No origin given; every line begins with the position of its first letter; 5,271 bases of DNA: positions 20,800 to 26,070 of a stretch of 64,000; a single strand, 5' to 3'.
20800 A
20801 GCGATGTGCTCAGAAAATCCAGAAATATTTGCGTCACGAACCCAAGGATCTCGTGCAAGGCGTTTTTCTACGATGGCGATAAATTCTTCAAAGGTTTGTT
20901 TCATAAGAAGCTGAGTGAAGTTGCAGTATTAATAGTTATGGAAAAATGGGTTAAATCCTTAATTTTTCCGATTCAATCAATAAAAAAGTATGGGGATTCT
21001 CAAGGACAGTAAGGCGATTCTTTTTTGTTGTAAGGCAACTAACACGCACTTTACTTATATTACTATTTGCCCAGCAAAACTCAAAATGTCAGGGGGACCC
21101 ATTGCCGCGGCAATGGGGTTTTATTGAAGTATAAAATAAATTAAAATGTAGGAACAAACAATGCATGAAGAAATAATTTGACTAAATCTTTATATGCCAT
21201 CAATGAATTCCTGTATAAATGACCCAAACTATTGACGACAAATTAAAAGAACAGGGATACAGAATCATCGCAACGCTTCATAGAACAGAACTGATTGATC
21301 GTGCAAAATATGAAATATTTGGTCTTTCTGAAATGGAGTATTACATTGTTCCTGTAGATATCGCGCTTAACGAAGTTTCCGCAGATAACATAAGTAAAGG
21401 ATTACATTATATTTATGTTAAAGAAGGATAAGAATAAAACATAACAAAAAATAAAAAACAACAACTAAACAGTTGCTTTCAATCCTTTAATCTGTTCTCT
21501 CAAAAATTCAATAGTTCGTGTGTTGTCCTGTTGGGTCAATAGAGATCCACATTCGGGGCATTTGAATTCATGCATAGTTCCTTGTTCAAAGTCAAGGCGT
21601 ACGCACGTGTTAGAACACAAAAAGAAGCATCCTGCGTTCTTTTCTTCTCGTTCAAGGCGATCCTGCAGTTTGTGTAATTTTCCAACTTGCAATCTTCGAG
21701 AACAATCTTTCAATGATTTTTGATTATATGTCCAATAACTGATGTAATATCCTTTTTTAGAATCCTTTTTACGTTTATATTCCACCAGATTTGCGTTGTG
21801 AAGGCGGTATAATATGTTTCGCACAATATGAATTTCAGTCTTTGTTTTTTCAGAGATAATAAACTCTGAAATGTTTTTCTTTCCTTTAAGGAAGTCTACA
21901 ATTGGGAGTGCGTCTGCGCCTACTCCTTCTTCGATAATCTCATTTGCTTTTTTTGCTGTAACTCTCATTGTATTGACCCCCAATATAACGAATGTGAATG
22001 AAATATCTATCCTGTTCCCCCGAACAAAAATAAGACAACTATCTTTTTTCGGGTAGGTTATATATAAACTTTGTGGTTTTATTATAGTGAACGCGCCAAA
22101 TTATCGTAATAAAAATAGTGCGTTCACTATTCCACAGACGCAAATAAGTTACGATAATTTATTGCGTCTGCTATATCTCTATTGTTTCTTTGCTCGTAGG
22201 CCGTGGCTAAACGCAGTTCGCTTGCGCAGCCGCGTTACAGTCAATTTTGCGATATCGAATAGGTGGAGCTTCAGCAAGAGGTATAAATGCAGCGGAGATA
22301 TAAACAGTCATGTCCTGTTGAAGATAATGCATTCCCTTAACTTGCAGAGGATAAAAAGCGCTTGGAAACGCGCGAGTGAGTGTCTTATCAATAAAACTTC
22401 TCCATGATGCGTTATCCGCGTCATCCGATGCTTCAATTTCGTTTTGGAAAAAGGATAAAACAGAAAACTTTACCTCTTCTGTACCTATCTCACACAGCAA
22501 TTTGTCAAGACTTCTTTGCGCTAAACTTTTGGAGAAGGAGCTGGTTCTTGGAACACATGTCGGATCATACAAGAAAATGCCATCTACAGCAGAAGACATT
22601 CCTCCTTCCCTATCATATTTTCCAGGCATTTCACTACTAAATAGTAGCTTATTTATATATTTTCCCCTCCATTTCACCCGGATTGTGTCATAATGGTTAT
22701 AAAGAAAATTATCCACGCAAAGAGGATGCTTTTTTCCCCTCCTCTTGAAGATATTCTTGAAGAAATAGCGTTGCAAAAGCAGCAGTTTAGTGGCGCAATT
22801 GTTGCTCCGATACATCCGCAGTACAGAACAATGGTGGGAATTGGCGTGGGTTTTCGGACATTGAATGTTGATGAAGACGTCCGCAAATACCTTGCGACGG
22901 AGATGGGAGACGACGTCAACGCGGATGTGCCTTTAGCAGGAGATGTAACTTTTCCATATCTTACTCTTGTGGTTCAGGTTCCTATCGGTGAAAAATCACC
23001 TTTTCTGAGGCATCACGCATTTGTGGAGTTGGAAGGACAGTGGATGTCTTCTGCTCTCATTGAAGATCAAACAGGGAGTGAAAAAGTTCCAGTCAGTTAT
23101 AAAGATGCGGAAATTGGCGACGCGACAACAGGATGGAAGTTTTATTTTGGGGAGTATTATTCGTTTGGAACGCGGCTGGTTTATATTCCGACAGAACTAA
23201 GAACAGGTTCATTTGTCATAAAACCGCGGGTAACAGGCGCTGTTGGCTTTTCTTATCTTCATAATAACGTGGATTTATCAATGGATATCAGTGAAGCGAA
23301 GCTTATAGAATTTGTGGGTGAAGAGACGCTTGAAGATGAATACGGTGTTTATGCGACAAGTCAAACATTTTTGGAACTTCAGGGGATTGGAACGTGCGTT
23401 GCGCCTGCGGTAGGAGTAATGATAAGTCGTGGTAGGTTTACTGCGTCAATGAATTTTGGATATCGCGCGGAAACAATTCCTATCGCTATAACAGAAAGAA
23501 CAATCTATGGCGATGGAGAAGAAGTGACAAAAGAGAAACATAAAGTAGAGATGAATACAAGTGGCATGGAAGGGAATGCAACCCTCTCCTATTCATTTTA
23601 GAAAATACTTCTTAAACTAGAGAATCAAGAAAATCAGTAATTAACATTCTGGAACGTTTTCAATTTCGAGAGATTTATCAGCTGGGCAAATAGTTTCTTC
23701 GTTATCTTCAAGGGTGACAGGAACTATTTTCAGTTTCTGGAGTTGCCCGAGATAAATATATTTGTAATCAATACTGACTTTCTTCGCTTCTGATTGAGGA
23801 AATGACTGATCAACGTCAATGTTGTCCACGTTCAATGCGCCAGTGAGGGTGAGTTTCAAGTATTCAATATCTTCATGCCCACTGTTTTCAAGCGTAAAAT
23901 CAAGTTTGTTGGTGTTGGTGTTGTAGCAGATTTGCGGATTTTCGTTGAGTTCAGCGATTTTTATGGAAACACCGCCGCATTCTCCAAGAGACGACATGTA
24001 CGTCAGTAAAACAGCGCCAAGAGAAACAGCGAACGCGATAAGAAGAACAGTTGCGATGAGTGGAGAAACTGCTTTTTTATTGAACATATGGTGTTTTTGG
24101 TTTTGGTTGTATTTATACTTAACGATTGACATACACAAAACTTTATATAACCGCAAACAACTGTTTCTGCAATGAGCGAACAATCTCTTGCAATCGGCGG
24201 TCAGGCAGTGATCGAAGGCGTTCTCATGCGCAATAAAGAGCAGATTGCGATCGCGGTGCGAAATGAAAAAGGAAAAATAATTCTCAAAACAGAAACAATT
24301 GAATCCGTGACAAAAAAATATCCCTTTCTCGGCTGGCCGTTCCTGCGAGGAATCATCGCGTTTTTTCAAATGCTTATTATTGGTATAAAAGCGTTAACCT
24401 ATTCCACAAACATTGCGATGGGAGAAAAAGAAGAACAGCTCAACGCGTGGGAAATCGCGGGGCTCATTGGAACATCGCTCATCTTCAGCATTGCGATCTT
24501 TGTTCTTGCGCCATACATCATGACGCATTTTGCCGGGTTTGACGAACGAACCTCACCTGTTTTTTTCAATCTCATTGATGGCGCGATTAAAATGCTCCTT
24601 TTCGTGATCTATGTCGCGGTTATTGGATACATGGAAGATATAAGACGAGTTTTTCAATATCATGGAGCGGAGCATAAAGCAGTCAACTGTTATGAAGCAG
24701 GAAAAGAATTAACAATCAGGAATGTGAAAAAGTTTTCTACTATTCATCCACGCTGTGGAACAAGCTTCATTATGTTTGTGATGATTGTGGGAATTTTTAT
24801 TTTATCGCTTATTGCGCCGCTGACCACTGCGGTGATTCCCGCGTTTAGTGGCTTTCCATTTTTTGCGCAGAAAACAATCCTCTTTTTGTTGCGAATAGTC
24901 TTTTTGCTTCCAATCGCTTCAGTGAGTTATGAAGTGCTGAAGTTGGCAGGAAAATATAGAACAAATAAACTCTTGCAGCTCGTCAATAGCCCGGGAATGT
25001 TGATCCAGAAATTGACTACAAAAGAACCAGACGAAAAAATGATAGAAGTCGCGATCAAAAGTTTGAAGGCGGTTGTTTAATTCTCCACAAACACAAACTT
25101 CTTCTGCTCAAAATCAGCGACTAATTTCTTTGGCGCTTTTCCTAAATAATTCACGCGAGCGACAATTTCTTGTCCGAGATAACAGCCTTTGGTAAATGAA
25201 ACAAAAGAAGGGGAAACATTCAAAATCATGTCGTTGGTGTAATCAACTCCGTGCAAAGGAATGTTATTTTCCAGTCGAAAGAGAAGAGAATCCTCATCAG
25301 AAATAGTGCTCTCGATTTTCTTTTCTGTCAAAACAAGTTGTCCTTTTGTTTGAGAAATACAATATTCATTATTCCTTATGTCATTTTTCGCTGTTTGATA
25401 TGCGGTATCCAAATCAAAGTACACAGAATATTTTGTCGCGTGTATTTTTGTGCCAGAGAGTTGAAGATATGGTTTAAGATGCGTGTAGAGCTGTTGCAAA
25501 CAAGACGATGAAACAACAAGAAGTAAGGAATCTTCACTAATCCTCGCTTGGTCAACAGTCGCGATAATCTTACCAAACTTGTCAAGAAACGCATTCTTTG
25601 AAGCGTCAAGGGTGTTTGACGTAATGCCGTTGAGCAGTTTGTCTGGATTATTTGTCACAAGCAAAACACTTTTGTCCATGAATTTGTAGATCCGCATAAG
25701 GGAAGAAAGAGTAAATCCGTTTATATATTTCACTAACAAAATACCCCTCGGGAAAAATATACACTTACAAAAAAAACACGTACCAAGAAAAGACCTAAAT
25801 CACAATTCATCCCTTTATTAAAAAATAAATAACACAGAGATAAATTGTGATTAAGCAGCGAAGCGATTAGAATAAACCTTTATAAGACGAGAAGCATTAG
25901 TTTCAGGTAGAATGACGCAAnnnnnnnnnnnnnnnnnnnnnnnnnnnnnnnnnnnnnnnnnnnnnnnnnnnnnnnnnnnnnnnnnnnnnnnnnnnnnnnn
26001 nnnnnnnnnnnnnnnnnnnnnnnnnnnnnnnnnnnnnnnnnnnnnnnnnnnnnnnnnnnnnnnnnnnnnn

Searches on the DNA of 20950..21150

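Call 95: search_rna_families(source=window, start=20950, end=21150, threshold=evalue, max_evalue=10)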
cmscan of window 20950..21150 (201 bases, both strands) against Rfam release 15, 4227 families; matches with E-value up to 10: 4.
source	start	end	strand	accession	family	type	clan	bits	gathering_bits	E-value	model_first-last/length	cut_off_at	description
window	20957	20992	+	RF02072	STnc590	Gene; sRNA;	-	17.6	100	6.2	1-160/160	no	Salmonella enterica sRNA STnc590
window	21023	21126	+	RF00482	snoF1_F2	Gene; snRNA; snoRNA; HACA-box;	-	14.4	60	1.9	1-140/140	no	Small nucleolar RNA F1/F2/snoR5a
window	20957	21071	+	RF00065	snoR9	Gene; snRNA; snoRNA; CD-box;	CL00132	11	90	2.2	1-128/128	no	Small nucleolar RNA snoR9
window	21098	21143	-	RF01822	RsaJ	Gene; sRNA;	-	9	100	6.2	228-287/287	no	RNA Staph. aureus A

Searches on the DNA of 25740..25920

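Call 96: search_rna_families(source=window, start=25740, end=25920, threshold=evalue, max_evalue=10)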
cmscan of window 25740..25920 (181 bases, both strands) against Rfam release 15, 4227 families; matches with E-value up to 10: 15.
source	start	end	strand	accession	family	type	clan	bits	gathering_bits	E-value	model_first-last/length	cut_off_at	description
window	25793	25856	-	RF03800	mir-4477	Gene; miRNA;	-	29.2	74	0.00045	1-81/81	no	mir-4477 microRNA precursor family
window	25789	25860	-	RF04106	mir-1303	Gene; miRNA;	-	23.6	107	0.015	1-85/85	no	mir-1303 microRNA precursor family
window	25796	25855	+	RF03800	mir-4477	Gene; miRNA;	-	22.8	74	0.021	12-71/81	no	mir-4477 microRNA precursor family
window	25799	25851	-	RF00743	mir-308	Gene; miRNA;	-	22.7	60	0.0079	1-63/63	no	mir-308 microRNA precursor family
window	25793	25856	-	RF01024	mir-944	Gene; miRNA;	-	18.3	100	0.62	1-88/88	no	mir-944 microRNA precursor family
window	25791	25871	-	RF02764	Ysr190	Gene; sRNA;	-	18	66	1.4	1-102/102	no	Yersinia sRNA 190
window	25794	25856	-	RF03664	MIR6288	Gene; miRNA;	-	17.5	74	0.44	1-92/92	no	MIR6288 microRNA precursor family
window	25800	25906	-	RF04342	Plastid-psbA-1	Cis-reg;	CL00153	16.2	54.3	7.2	1-114/114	no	Plastid-psbA-1 3UTR RNA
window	25792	25858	-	RF03648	mir-9413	Gene; miRNA;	-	15.5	100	1.7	1-68/68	no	mir-9413 microRNA precursor family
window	25792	25859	-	RF04295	mir-329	Gene; miRNA;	CL00149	14.3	76.8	1.9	1-80/80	no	mir-329 microRNA precursor family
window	25794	25862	+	RF03788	MIR5304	Gene; miRNA;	-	14.3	75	2.1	1-80/80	no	MIR5304 microRNA precursor family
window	25800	25850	-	RF04147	MIR6224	Gene; miRNA;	-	14.1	171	1.2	1-176/176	no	MIR6224 microRNA precursor family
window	25805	25845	-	RF00835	mir-58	Gene; miRNA;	-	13.7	76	4.4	1-77/77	no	mir-58 microRNA precursor family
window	25795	25855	-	RF03762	MIR859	Gene; miRNA;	-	13.6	130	5.3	1-128/128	no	MIR859 microRNA precursor family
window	25801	25849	-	RF03490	mir-1426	Gene; miRNA;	-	13.2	71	7.3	19-72/89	no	mir-1426 microRNA precursor family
